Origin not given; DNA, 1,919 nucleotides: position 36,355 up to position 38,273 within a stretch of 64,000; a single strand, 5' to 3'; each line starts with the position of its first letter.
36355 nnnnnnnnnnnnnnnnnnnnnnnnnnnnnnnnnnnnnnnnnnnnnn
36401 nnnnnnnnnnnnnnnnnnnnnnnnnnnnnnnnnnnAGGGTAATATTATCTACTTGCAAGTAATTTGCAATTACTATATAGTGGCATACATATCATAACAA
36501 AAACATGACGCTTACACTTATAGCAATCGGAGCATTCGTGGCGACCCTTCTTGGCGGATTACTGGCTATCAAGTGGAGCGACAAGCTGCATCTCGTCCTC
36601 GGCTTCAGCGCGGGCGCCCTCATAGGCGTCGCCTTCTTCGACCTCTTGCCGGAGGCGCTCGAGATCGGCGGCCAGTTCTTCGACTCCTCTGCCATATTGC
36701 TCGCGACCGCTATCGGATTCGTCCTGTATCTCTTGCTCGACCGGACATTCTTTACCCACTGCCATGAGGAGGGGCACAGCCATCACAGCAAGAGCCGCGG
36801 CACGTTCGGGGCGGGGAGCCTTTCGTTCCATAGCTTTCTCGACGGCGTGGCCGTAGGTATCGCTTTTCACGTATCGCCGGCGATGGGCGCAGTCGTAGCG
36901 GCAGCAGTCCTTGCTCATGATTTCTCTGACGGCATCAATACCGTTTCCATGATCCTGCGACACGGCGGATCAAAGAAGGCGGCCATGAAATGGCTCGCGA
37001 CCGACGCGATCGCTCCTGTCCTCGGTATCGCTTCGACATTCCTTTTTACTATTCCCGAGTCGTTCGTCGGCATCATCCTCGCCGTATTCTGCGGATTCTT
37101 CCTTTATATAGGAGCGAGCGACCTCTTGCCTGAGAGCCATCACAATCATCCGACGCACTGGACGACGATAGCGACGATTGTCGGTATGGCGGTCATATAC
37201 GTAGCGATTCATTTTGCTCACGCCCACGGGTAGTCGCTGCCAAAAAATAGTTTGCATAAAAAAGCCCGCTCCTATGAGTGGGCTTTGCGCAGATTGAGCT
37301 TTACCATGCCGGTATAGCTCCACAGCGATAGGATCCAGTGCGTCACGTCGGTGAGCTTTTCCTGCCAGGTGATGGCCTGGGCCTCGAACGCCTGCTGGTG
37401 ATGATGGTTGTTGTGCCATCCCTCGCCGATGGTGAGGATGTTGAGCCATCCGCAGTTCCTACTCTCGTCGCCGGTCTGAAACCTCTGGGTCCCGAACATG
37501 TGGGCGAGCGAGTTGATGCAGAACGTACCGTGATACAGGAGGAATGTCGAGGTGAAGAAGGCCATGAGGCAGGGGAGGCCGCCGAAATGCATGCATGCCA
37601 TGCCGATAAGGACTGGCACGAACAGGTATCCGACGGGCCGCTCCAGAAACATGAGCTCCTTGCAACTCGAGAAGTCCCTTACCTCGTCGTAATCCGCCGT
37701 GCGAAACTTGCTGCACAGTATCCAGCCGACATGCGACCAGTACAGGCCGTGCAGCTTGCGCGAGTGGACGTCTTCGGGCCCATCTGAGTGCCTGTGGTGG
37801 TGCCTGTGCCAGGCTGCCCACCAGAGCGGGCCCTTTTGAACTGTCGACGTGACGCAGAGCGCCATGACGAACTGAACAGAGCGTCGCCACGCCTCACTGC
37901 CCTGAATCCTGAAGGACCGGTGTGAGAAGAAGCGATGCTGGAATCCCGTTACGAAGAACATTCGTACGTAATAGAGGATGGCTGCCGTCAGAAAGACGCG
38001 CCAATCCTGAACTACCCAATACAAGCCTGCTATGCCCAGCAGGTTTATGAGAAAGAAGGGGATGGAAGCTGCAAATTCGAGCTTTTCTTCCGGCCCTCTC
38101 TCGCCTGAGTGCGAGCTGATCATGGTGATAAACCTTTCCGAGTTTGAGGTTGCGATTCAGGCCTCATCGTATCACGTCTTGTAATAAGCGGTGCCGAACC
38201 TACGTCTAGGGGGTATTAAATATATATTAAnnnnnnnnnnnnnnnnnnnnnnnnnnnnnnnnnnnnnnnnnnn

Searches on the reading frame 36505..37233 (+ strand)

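Call 3: search_protein_families(library=pfam, proteins=[window:36505-37233:+], max_evalue=0.01)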
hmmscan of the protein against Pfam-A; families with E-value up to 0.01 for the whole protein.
window:36505-37233:+ (242 aa): 2 families
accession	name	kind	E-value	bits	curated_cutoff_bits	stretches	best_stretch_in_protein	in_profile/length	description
PF02535.28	Zip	-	6.5e-24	85.2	35.1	2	105-230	184-318/323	ZIP Zinc transporter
PF01545.26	Cation_efflux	-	0.0073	16.5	26.6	1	187-239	73-125/198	Cation efflux family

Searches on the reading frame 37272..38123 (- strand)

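Call 3: search_protein_families(library=pfam, proteins=[window:37272-38123:-], max_evalue=0.01)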
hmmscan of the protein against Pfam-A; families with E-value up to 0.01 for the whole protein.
window:37272-38123:- (283 aa): 1 family
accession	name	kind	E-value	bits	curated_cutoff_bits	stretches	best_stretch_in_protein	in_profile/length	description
PF00487.30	FA_desaturase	-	7.6e-13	49.2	29.7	1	41-242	3-222/253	Fatty acid desaturase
